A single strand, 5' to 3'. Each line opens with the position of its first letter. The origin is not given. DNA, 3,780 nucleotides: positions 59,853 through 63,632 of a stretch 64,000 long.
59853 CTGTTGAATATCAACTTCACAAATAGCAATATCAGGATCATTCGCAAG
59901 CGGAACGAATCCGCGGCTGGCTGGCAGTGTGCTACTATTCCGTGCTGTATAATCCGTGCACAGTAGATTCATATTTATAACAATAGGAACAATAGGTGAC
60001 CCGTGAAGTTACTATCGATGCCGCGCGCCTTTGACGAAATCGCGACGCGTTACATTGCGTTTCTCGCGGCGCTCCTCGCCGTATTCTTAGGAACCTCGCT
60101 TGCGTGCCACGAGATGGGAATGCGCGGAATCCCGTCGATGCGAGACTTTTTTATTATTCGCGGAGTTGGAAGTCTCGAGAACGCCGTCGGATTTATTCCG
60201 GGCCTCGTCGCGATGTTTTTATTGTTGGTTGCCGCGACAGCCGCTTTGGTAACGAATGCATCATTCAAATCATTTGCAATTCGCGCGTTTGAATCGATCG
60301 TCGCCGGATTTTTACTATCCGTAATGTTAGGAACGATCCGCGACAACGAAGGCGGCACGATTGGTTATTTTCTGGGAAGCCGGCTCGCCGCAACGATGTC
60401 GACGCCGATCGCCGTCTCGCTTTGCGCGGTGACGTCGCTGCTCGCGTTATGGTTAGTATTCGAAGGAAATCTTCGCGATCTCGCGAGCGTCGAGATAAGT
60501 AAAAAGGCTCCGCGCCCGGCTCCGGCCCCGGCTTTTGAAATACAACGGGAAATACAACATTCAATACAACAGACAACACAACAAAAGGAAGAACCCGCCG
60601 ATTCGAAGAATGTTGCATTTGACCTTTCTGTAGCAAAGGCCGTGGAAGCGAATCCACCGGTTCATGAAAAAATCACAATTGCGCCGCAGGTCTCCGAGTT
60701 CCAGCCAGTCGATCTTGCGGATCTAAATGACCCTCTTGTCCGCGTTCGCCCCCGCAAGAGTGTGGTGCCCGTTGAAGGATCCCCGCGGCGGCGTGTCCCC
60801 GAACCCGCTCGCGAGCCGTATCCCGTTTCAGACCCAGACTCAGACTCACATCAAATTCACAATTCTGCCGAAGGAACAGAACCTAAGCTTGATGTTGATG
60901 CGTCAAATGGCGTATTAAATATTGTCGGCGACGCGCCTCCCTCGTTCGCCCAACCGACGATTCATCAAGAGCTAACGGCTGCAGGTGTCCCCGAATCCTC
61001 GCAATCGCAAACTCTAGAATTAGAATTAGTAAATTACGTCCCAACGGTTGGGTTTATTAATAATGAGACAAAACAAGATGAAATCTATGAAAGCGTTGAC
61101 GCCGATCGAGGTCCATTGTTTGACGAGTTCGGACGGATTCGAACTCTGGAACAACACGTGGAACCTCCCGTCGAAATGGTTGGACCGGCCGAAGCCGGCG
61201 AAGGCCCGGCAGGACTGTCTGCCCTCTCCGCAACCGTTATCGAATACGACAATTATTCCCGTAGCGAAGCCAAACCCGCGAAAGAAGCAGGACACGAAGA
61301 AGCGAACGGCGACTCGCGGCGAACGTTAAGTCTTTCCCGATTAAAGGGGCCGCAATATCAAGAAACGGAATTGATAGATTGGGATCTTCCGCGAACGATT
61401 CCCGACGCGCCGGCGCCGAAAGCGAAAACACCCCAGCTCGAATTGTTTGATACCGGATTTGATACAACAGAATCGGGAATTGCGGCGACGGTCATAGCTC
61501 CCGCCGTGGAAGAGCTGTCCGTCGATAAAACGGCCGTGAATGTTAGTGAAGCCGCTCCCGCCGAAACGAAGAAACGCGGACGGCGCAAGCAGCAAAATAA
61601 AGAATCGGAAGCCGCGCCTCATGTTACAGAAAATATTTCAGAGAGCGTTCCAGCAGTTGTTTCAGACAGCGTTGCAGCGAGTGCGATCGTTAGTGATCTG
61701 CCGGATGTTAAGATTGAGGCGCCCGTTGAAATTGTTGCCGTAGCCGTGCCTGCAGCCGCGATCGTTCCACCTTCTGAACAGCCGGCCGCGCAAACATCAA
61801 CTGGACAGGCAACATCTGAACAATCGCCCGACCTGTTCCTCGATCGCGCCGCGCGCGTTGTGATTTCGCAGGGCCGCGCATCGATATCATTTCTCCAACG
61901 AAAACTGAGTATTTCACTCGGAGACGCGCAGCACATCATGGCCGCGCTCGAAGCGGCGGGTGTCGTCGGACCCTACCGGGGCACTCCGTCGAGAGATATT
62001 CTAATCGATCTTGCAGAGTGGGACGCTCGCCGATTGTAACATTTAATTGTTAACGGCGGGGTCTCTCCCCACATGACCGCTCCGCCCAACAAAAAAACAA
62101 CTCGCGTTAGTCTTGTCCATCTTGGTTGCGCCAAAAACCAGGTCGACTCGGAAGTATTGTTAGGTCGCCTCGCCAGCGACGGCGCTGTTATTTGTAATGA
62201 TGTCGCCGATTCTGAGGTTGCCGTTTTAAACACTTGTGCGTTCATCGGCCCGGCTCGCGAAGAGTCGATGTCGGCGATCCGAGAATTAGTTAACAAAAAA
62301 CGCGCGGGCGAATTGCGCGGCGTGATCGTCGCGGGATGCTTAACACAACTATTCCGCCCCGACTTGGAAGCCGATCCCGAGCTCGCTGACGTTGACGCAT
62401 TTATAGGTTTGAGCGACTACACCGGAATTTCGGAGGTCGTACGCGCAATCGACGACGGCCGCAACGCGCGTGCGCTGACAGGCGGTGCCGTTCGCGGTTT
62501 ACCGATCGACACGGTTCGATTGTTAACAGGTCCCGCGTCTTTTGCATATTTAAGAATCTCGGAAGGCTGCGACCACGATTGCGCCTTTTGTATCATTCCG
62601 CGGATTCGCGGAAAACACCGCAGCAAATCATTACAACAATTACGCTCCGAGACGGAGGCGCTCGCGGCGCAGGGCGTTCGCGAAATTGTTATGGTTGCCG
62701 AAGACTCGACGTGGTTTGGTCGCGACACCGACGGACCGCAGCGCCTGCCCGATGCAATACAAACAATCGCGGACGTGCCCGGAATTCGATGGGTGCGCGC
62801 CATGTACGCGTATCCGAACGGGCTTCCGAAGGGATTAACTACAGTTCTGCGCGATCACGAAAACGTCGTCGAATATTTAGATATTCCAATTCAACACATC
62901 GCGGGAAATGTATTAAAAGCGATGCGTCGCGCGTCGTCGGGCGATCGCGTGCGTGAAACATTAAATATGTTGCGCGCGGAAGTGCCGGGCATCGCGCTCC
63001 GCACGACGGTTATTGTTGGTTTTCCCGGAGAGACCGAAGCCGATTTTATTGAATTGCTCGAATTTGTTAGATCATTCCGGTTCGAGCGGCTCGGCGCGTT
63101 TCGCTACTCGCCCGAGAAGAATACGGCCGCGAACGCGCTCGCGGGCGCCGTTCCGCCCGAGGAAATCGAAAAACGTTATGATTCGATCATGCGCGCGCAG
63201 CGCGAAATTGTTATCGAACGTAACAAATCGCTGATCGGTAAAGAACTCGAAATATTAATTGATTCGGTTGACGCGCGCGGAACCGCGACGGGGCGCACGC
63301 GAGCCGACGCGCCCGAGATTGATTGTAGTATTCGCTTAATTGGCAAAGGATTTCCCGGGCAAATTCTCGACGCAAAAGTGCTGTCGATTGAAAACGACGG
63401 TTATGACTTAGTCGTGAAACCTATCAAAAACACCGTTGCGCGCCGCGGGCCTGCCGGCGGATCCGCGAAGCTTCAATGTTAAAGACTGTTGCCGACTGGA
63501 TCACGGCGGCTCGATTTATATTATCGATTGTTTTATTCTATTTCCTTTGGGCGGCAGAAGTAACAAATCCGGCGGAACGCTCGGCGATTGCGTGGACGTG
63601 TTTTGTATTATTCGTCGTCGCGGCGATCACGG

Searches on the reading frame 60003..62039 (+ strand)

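Call 97: search_protein_families(library=pfam, proteins=[window:60003-62039:+], max_evalue=0.00001)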
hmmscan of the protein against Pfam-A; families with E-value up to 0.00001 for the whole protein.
window:60003-62039:+ (678 aa): 1 family
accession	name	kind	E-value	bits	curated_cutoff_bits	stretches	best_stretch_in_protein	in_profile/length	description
PF09397.16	FtsK_gamma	-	2.2e-15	56.6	30.6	1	610-668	4-62/63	Ftsk gamma domain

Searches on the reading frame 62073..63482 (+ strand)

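Call 97: search_protein_families(library=pfam, proteins=[window:62073-63482:+], max_evalue=0.00001)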
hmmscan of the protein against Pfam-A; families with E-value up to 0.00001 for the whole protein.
window:62073-63482:+ (469 aa): 3 families
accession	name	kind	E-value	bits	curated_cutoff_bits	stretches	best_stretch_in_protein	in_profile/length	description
PF00919.26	UPF0004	-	1.6e-19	70.2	27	1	11-105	1-93/98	Uncharacterized protein family UPF0004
PF04055.27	Radical_SAM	-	8.7e-19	68.7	29.5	1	162-332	3-166/166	Radical SAM superfamily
PF18693.7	TRAM_2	-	3.9e-10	40.2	27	1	388-449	1-61/63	TRAM domain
